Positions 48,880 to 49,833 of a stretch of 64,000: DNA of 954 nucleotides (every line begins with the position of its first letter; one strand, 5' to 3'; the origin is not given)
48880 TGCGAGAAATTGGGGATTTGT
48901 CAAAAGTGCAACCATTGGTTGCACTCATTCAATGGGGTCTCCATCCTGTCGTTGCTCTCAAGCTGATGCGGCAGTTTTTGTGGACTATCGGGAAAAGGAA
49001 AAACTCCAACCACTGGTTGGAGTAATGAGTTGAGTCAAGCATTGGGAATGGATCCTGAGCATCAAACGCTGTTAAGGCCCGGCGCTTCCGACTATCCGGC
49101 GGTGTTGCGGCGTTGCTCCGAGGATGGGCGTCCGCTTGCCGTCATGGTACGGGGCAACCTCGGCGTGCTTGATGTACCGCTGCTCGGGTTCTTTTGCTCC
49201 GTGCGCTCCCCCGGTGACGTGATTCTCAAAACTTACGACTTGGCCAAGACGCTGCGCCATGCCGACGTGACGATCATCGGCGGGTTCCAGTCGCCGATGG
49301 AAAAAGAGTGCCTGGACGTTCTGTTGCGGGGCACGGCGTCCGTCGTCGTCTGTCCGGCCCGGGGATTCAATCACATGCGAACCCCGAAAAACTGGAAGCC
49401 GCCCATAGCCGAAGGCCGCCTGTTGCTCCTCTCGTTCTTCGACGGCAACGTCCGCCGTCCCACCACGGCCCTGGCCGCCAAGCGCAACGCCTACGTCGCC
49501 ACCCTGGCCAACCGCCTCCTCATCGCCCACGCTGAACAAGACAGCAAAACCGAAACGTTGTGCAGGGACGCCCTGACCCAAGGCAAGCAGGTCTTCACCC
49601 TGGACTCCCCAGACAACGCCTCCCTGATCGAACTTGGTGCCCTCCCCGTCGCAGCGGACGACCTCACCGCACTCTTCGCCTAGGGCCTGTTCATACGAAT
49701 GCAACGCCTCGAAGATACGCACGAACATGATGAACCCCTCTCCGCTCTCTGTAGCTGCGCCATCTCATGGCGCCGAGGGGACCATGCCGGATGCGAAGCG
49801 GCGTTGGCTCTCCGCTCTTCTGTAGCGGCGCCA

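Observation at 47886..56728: Candidate undescribed module: recombination-type genes (DprA-like, RmuC) and TA genes caught between the two methylase copies, followed by an AAA ATPase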

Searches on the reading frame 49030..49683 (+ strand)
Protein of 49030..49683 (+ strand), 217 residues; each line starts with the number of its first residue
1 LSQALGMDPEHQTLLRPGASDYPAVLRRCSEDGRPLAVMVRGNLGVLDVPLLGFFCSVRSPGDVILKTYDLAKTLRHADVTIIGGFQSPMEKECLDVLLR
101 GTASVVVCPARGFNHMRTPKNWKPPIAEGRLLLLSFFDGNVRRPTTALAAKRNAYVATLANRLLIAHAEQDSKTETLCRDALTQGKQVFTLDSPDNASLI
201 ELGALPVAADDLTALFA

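Call 5: search_protein_families(library=pfam, proteins=[window:49030-49683:+], max_evalue=0.01)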
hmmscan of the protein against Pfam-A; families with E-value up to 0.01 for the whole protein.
window:49030-49683:+ (217 aa): 1 family
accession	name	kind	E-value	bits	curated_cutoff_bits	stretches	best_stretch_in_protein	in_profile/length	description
PF02481.21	DNA_processg_A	-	1.6e-11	44.3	29.6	1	13-194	8-190/212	DNA recombination-mediator protein A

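Call 6: search_protein_families(library=padloc, proteins=[window:49030-49683:+], max_evalue=0.01)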
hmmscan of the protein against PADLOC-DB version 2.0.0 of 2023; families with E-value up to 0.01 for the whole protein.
window:49030-49683:+ (217 aa): 2 families
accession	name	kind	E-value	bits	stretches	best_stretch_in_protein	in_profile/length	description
PDLC03927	PsyrA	-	2.6e-16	57.7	1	18-209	100-295/398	-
PDLC03961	ShosA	-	0.00012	19.5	1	151-201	218-269/303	-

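Call 12: find_encoding_contigs(protein=window:49030-49683:+, flank=10000, max_places=10)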
Protein window:49030-49683:+ (217 aa): no gene with exactly this product is on record in the collection.

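Call 13: find_homologous_proteins(query=window:49030-49683:+)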
Query window:49030-49683:+ (217 aa): 1321 proteins with E <= 0.001 among 4026 candidates; the best 120 are listed.
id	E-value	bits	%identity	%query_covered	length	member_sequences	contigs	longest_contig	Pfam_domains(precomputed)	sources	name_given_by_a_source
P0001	4.1e-136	469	100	97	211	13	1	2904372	PF02481.22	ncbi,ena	-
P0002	3.4e-120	417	87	100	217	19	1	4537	PF02481.22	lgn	-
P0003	1.0e-113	396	85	97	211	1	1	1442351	PF02481.22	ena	-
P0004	5.8e-112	390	82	100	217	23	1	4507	PF02481.22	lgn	-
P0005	5.1e-109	381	85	96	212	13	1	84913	PF02481.22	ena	-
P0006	1.1e-96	340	70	98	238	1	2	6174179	PF02481.22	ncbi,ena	-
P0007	3.3e-96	339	69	97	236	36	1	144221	PF02481.22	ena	-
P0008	3.1e-95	336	68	97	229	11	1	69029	PF02481.22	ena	-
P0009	5.0e-95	335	70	95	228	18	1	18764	PF02481.22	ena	-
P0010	2.6e-94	333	73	92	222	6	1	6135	PF02481.22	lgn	-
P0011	4.0e-94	332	67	98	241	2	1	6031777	PF02481.22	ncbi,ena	-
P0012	5.3e-94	332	70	94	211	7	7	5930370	PF02481.22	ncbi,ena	-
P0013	2.1e-93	330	70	97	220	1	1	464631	PF02481.22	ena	-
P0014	3.2e-93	329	68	97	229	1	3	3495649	PF02481.22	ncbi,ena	-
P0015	4.3e-93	329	68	95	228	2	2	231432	PF02481.22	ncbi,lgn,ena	-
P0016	1.2e-92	327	70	97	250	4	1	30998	PF02481.22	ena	-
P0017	2.3e-92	326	71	94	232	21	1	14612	PF02481.22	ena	-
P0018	2.7e-92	326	67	99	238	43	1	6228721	PF02481.22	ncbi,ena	-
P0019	5.6e-92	325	69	94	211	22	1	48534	PF02481.22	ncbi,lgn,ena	-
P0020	2.1e-91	323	68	95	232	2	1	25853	PF02481.22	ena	-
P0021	1.2e-90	321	67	97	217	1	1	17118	PF02481.22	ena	-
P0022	1.3e-90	320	68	97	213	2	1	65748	PF02481.22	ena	-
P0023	3.4e-90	319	68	97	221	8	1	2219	PF02481.22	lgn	-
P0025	1.1e-89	317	69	93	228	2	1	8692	PF02481.22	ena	-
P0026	1.3e-89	317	70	92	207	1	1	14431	PF02481.22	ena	-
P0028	2.9e-89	316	68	97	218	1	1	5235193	PF02481.22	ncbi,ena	-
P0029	1.4e-88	314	67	96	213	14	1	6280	PF02481.22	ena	-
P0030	1.7e-88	314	67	95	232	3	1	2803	PF02481.22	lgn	-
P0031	3.0e-88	313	68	97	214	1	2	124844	PF02481.22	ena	-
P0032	1.1e-87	311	68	93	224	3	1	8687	PF02481.22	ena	-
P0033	2.9e-87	310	73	91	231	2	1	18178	PF02481.22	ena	-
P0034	4.1e-87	309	71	92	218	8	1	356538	PF02481.22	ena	-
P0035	4.7e-87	309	69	93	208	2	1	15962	PF02481.22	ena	-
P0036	6.3e-87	308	68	96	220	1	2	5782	PF02481.22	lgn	-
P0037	7.0e-87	308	72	91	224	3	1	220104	PF02481.22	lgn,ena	-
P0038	9.2e-87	308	87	76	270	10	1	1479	PF02481.22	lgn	-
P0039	9.9e-87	308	70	95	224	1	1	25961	PF02481.22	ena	-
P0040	1.1e-86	308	69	97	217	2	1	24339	PF02481.22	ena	-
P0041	2.1e-86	307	69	94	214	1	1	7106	PF02481.22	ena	-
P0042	2.7e-86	306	68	97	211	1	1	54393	PF02481.22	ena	-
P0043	2.8e-86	306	67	95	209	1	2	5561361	PF02481.22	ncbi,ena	-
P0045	3.5e-86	306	69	98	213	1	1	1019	PF02481.22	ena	-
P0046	4.5e-86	306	68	94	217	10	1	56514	PF02481.22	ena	-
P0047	4.9e-86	306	69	92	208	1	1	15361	PF02481.22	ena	-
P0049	7.7e-86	305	69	91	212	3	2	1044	PF02481.22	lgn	-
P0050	7.7e-86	305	68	92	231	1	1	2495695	PF02481.22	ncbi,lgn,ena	-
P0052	9.6e-86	305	65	96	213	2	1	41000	PF02481.22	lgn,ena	-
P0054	2.3e-85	303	68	93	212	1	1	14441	PF02481.22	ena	-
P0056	3.6e-85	303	69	90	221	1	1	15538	PF02481.22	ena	-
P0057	3.8e-85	303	69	89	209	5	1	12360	PF02481.22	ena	-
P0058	4.5e-85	302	68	93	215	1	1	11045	PF02481.22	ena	-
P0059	5.0e-85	302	66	96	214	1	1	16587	PF02481.22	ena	-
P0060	7.8e-85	302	67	98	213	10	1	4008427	PF02481.22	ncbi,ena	-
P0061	7.9e-85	302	68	89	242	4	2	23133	PF02481.22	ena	-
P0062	8.7e-85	301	69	91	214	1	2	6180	PF02481.22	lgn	-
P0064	1.1e-84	301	70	91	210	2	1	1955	PF02481.22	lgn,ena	-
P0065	1.7e-84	300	70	91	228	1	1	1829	PF02481.22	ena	-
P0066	2.4e-84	300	69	97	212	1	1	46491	PF02481.22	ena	-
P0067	3.8e-84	299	69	91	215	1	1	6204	PF02481.22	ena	-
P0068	4.0e-84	299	67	92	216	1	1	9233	PF02481.22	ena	-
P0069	4.1e-84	299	69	91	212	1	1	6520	PF02481.22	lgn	-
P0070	4.5e-84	299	68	92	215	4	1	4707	PF02481.22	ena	-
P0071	4.8e-84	299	67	92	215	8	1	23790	PF02481.22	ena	-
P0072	4.8e-84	299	69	97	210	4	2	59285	PF02481.22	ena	-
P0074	8.1e-84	298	66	97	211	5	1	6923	PF02481.22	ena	-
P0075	1.2e-83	298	66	92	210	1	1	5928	PF02481.22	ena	-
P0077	1.4e-83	298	67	92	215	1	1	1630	PF02481.22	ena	-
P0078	1.6e-83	297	68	93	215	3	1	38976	PF02481.22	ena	-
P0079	2.1e-83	297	67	97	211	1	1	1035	PF02481.22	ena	-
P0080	2.2e-83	297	67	97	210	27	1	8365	PF02481.22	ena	-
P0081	4.3e-83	296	68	93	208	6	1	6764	PF02481.22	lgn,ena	-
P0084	7.0e-83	295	69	88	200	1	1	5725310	PF02481.22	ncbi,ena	-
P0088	1.2e-82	294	68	91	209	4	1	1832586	PF02481.22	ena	-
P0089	2.0e-82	294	68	93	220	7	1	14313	PF02481.22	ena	-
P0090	2.0e-82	294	67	91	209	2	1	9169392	PF02481.22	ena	-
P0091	2.2e-82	294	68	95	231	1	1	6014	PF02481.22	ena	-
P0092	2.4e-82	294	65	97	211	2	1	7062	PF02481.22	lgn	-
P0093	2.5e-82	293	66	93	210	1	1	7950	PF02481.22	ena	-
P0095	4.6e-82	293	66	94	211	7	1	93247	PF02481.22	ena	-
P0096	4.6e-82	293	65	93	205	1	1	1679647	PF02481.22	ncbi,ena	-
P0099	4.9e-82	292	68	91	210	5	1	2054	PF02481.22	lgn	-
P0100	5.0e-82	292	67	92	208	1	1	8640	PF02481.22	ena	-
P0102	7.1e-82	292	63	97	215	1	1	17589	PF02481.22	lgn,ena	-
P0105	7.7e-82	292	67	91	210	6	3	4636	PF02481.22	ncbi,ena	-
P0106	9.1e-82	292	65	97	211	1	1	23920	PF02481.22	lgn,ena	-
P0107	1.1e-81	291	68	89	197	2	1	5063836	PF02481.22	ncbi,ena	-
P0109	1.1e-81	291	69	92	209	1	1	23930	PF02481.22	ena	-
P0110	1.2e-81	291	64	94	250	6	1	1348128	PF02481.22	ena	-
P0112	1.6e-81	291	68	92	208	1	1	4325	PF02481.22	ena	-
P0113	1.9e-81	291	64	97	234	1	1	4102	PF02481.22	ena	-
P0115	2.9e-81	290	68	89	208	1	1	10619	PF02481.22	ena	-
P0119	5.4e-81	289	66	94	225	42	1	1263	PF02481.22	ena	-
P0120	6.9e-81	289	67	89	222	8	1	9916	PF02481.22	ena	-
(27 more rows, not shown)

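Call 14: find_encoding_contigs(protein=P0001, flank=10000, max_places=4)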
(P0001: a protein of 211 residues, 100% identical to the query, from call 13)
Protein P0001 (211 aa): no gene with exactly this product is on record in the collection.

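Call 15: find_encoding_contigs(protein=P0006, flank=8000, max_places=4)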
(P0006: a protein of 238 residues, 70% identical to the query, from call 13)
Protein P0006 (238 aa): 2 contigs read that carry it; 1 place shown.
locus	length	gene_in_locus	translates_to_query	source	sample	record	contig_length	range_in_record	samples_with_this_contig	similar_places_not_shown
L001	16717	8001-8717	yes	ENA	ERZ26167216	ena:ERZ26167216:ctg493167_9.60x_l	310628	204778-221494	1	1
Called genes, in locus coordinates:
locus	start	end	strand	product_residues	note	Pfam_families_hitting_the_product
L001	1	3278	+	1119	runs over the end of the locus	PF13091:PLDc_2 (weak), PF00176:SNF2-rel_dom (faint), PF04851:ResIII (faint), PF00270:DEAD (weak), PF00271:Helicase_C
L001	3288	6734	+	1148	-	PF25120:DUF7814 (faint), PF20473:MmeI_Mtase, PF07669:Eco57I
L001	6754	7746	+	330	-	PF20296:MTaX1, PF13391:HNH_2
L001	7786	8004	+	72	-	PF10049:DUF2283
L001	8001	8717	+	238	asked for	PF02481:DNA_processg_A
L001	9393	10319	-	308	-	PF02729:OTCace_N, PF00185:OTCace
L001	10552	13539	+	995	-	PF02091:tRNA-synt_2e, PF02092:tRNA_synt_2f, PF05746:DALR_1 (weak)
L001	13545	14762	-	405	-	-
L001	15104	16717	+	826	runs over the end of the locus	PF12895:ANAPC3 (faint), PF23914:TPR_CcmH_CycH (weak), PF25063:ARM_TT21_C (faint), PF07719:TPR_2 (faint), PF13432:TPR_16 (weak), PF14559:TPR_19 (weak), PF00515:TPR_1 (weak), PF13414:TPR_11 (weak), +6 more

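Call 16: find_encoding_contigs(protein=P0012, flank=8000, max_places=8)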
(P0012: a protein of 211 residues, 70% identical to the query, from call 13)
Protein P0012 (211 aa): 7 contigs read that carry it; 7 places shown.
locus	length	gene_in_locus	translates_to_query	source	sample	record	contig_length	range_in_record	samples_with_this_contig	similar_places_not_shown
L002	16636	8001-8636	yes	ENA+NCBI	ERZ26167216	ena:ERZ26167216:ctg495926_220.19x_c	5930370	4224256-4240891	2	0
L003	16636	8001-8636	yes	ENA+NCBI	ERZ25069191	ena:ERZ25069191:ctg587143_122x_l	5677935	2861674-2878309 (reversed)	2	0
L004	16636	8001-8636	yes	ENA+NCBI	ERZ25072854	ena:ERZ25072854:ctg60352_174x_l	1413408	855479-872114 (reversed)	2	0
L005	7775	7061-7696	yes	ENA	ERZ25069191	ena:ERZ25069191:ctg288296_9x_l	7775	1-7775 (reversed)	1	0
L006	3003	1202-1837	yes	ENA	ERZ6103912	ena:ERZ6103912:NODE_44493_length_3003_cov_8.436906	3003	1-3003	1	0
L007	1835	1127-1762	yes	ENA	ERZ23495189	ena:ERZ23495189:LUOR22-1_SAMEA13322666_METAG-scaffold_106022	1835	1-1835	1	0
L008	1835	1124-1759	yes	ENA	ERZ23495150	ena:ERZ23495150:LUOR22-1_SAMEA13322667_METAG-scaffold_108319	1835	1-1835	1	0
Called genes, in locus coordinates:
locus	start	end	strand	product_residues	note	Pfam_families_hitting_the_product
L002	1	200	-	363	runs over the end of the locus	PF04909:Amidohydro_2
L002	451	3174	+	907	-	PF13091:PLDc_2 (weak), PF04851:ResIII (faint), PF00176:SNF2-rel_dom (faint), PF00270:DEAD (faint)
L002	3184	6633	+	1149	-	PF25120:DUF7814 (faint), PF20473:MmeI_Mtase, PF07669:Eco57I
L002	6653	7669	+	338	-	PF20296:MTaX1, PF13391:HNH_2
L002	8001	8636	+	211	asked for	PF02481:DNA_processg_A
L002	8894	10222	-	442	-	PF13173:AAA_14, PF13635:DUF4143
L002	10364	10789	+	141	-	-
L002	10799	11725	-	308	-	PF02729:OTCace_N, PF00185:OTCace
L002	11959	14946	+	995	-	PF02091:tRNA-synt_2e, PF02092:tRNA_synt_2f, PF05746:DALR_1 (weak)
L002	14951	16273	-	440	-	-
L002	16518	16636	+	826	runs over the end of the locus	PF13429:TPR_15 (faint), PF23914:TPR_CcmH_CycH (faint), PF25063:ARM_TT21_C (faint), PF07719:TPR_2 (faint), PF13432:TPR_16 (weak), PF14559:TPR_19 (weak), PF00515:TPR_1 (weak), PF13414:TPR_11 (weak), +5 more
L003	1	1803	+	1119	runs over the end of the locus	PF13091:PLDc_2 (weak), PF00176:SNF2-rel_dom (faint), PF00270:DEAD (faint), PF04851:ResIII (faint), PF00271:Helicase_C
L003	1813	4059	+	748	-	PF07669:Eco57I (faint), PF25120:DUF7814 (faint), PF20473:MmeI_Mtase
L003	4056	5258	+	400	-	PF07669:Eco57I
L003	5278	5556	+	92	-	-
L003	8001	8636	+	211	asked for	PF02481:DNA_processg_A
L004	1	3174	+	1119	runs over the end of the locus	PF13091:PLDc_2 (weak), PF00176:SNF2-rel_dom (faint), PF00270:DEAD (faint), PF04851:ResIII (faint), PF00271:Helicase_C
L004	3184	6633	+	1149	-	PF25120:DUF7814 (faint), PF20473:MmeI_Mtase, PF07669:Eco57I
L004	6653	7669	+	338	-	PF20296:MTaX1, PF13391:HNH_2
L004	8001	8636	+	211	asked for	PF02481:DNA_processg_A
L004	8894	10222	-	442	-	PF13173:AAA_14, PF13635:DUF4143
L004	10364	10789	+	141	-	-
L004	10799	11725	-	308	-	PF02729:OTCace_N, PF00185:OTCace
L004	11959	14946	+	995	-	PF02091:tRNA-synt_2e, PF02092:tRNA_synt_2f, PF05746:DALR_1 (weak)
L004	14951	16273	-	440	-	-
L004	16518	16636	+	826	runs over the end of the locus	PF13429:TPR_15 (faint), PF23914:TPR_CcmH_CycH (faint), PF25063:ARM_TT21_C (faint), PF07719:TPR_2 (faint), PF13432:TPR_16 (weak), PF14559:TPR_19 (weak), PF00515:TPR_1 (weak), PF13414:TPR_11 (weak), +5 more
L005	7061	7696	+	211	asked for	PF02481:DNA_processg_A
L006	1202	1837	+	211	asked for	PF02481:DNA_processg_A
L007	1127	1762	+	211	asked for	PF02481:DNA_processg_A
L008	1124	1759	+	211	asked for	PF02481:DNA_processg_A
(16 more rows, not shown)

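Call 22: find_related_loci(query=A1, collection=genome_contigs, flank=10000)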
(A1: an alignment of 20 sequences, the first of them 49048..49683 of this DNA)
Query A1 (211 aa) in genome_contigs; peptide patterns used: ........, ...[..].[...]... (x = any residue, [..] = any of these).
132 stretches matched a pattern; 119 encode a relative of the query (tblastn E <= 1e-3); the best 80 are kept; 80 distinct loci.
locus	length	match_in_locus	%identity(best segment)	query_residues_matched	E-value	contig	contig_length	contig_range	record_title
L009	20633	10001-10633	84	1-211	2e-117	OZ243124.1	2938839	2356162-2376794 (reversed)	MAG: Nitrospirales bacterium isolate 0e0ef677-6dc8-49ba-883f-7fd47c8f42f7 genome assembly, chromosome: 1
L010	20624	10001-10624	85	4-211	3e-112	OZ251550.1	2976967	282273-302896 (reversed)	MAG: Nitrospirales bacterium isolate d59870a2-bf11-498b-9867-9f61eb436578 genome assembly, chromosome: 1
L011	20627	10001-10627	71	1-209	2e-99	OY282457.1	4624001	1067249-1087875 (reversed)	MAG: uncultured Candidatus Binatia bacterium genome assembly, chromosome: 1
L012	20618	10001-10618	70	1-206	2e-99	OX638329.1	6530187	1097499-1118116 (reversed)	MAG: uncultured Latescibacteria bacterium isolate 03e23b1f-02ed-4bf0-8d8f-a367d3d93791 genome assembly, chromosome: 1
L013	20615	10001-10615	71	1-205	1e-98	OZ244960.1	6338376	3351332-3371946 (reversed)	MAG: Candidatus Latescibacterota bacterium isolate 84ceb019-2832-410a-8319-f59b3e32517b genome assembly, chromosome: 1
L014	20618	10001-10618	68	1-206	4e-98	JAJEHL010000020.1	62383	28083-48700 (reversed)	MAG: Candidatus Latescibacterota bacterium isolate p16x60bins.49 k141_108798, whole genome shotgun sequence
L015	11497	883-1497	70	1-205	7e-98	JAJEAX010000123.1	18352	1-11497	MAG: Candidatus Latescibacterota bacterium isolate jk18x7bins.9 k141_2744055, whole genome shotgun sequence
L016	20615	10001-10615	71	1-205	5e-98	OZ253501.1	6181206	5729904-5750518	MAG: Candidatus Latescibacterota bacterium isolate f485d00f-16df-4488-a4d1-ddfd292eb512 genome assembly, chromosome: 1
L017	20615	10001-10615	70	1-205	2e-97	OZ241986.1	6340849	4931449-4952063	MAG: Candidatus Latescibacterota bacterium isolate 0d522d25-140f-41b3-910f-d932058e053c genome assembly, chromosome: 1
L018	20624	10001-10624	68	1-208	7e-96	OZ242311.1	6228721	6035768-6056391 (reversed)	MAG: Candidatus Latescibacterota bacterium isolate bccf755e-c1ee-4055-8c2e-878efcd7d1d4 genome assembly, chromosome: 1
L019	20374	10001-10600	72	6-205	8e-96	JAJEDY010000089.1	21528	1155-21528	MAG: Candidatus Latescibacterota bacterium isolate p16x33bins.50 k141_950592, whole genome shotgun sequence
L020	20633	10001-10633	67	1-211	1e-95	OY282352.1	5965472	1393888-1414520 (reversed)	MAG: uncultured Latescibacteria bacterium genome assembly, chromosome: 1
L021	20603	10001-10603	68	6-206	1e-94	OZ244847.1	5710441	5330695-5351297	MAG: Candidatus Latescibacterota bacterium isolate 8a2eb0e1-25ad-4382-8bb9-52b38a0e126b genome assembly, chromosome: 1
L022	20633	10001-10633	68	1-211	3e-94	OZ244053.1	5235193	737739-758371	MAG: Terriglobia bacterium isolate c15e5db1-7159-4592-9896-25da90492a0a genome assembly, chromosome: 1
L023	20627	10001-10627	66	1-209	3e-92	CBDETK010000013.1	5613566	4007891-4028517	MAG: Candidatus Latescibacterota bacterium isolate f082a9f0-9724-465d-94e5-cd8c9e52f731 genome assembly, contig: contig_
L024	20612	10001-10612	67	1-206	2e-91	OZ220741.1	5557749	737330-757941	MAG: Candidatus Latescibacterota bacterium isolate a9e09e5c-d410-47d8-823c-ef7e39eb5a37 genome assembly, chromosome: 1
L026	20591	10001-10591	70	9-205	2e-90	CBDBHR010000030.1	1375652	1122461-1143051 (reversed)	MAG: bacterium isolate 2d38f53d-f68d-4995-9e7e-b4655ca317ad genome assembly, contig: contig_30, whole genome shotgun seq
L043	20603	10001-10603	66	10-210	2e-86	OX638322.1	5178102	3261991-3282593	MAG: Candidatus Binatia bacterium isolate fc306077-a6e0-4751-8727-9b45b52cfb09 genome assembly, chromosome: 1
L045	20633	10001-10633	63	1-211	2e-83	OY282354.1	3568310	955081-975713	MAG: uncultured Gammaproteobacteria bacterium isolate b1fdf0bb-5270-493a-8425-87954a876b58 genome assembly, chromosome:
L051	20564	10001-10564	66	12-199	1e-80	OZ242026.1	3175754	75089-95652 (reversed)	MAG: Nitrospirales bacterium isolate ad4af3c8-44ab-4a5f-8523-14f9326d4af7 genome assembly, chromosome: 1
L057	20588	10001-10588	62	11-206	1e-77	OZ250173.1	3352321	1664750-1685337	MAG: Candidatus Entotheonellaceae bacterium isolate 9d1d725d-eef8-4373-9b5a-f8a255acfc24 genome assembly, chromosome: 1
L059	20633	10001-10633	62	1-211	4e-76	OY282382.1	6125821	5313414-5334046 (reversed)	MAG: uncultured Vicinamibacterales bacterium isolate e65da963-7c29-4b68-91ce-224fd25ea74c genome assembly, chromosome: 1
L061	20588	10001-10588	61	11-206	3e-75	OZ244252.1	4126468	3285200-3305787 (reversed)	MAG: uncultured Candidatus Entotheonella sp. isolate 65fe1b67-1d6c-4ee1-a728-c1902880f996 genome assembly, chromosome: 1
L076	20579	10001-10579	58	13-205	5e-64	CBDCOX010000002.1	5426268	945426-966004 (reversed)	MAG: Candidatus Latescibacterota bacterium isolate 3c4b53aa-e325-4963-aa18-2d5493478633 genome assembly, contig: contig_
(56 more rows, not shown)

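Call 26: search_protein_families(library=padloc, proteins=[L004:1-3174:+, L002:3184-6633:+, L002:6653-7669:+, L002:8894-10222:-, L002:8001-8636:+], max_evalue=0.001)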
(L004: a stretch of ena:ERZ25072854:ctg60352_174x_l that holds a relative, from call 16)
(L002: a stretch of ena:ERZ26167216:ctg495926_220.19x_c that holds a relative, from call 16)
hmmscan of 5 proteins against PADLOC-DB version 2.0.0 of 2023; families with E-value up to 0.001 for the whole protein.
L004:1-3174:+ (1057 aa): 37 families (the best 25 are shown)
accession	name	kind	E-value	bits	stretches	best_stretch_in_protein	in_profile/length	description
PDLC01075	C3a139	-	2.2e-51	173.2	1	53-808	89-768/948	HKD+Snf2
PDLC02623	DrmD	-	1.3e-34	117.2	2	645-811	510-666/1040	DrmD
PDLC02500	BrxHI|BrxHII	-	2.5e-25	87.2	1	621-800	434-604/933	BrxHI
PDLC02621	DrmD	-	4.5e-25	86.1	1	613-782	503-639/1040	DrmD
PDLC02619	DrmD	-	1.5e-24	84.2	1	661-774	413-541/872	DrmD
PDLC02193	PLD_Helicase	-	2.1e-22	77.2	2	626-773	651-804/905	-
PDLC02843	DpdE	-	8.8e-19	64.9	2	632-766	539-663/1091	DpdE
PDLC02840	DpdE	-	2.2e-18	63.9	2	623-780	520-667/1091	DpdE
PDLC00659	HmaA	-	2.4e-18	63.4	1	486-769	359-613/1176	SNF2 helicase / DEAD-box helicase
PDLC02633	DrmD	-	2.7e-17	60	1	659-781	524-643/839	DrmD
PDLC02504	BrxHI|BrxHII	-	5e-17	59.1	1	621-806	443-625/971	BrxHII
PDLC02634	DrmD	-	7.7e-16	55.1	1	623-771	435-589/900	DrmD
PDLC02620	DrmD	-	5.1e-13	45.9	1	661-772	484-583/1060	DrmD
PDLC03830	ZacC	-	5.6e-13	46.4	2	735-794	864-908/1019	-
PDLC02625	DrmD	-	2.2e-12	44.4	1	661-774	267-377/792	DrmD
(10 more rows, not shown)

L002:3184-6633:+ (1149 aa): 44 families (the best 25 are shown)
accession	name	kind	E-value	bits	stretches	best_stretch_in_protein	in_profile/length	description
PDLC03628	REase_MTase_IIG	-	4.7e-287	953.4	1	4-890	2-891/1100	Type IIG restriction enzyme-methyltransferase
PDLC03612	REase_MTase_IIG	-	1.1e-33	114.6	3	509-648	506-659/1247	Type IIG restriction enzyme-methyltransferase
PDLC03601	REase_MTase_IIG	-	3.3e-28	96.1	2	150-368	192-410/1110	Type IIG restriction enzyme-methyltransferase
PDLC02643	DrmMI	-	1.9e-25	86.9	2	510-720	599-797/1347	DrmMI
PDLC03596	REase_MTase_IIG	-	1.3e-21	74.4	2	574-647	574-647/1148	Type IIG restriction enzyme-methyltransferase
PDLC03604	REase_MTase_IIG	-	1.1e-20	71.3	2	509-664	386-527/1011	Type IIG restriction enzyme-methyltransferase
PDLC02638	DrmMI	-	2e-16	57.4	2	510-709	597-788/935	DrmMI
PDLC03629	REase_MTase_IIG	-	5.3e-14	49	2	503-642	426-536/1182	Type IIG restriction enzyme-methyltransferase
PDLC02646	DrmMI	-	7.6e-14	48.8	2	584-655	46-110/792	DrmMI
PDLC02644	DrmMI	-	1.7e-13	47.4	2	509-705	107-294/988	DrmMI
PDLC03609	REase_MTase_IIG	-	4.4e-13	45.9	2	722-769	525-572/1066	Type IIG restriction enzyme-methyltransferase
PDLC03618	REase_MTase_IIG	-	1.4e-12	43.8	1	510-701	592-772/1429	Type IIG restriction enzyme-methyltransferase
PDLC02521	PglX|PglXI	-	1.9e-11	40.7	1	583-847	343-576/1174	PglX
PDLC03335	MTase_II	-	2.7e-11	40.8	1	750-825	191-273/607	Type II methyltransferase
PDLC02518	PglX|PglXI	-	7.6e-11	38.4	1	580-827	341-588/1412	PglX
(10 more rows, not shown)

L002:6653-7669:+ (338 aa): 2 families
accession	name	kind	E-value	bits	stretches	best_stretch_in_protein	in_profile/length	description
PDLC04132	HNH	-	2.7e-12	44.4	1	206-270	154-220/286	-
PDLC03546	HNH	-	2.1e-09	34.8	1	198-289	151-240/282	Type II restriction enzyme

L002:8894-10222:- (442 aa): 7 families
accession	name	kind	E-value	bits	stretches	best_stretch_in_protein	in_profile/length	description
PDLC04788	PDC-S01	-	1.2e-55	187.3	1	1-437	1-443/448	-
PDLC04786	PDC-S01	-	1.3e-48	163.9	1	2-432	3-433/439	-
PDLC04792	PDC-S01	-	1.3e-36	124.1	1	1-379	1-386/452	-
PDLC04787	PDC-S01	-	3.1e-32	110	1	10-429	16-408/412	-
PDLC04789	PDC-S01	-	2.2e-27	94.1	1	1-376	1-339/375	-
PDLC04790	PDC-S01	-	3.4e-25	86.6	1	5-402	11-392/422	-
PDLC04791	PDC-S01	-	2.5e-10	37.6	1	1-130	1-127/395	-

L002:8001-8636:+ (211 aa): 2 families
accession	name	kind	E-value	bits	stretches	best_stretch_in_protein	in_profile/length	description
PDLC03927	PsyrA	-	5.5e-15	53.4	1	35-203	123-295/398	-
PDLC03961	ShosA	-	0.00035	18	1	144-195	217-269/303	-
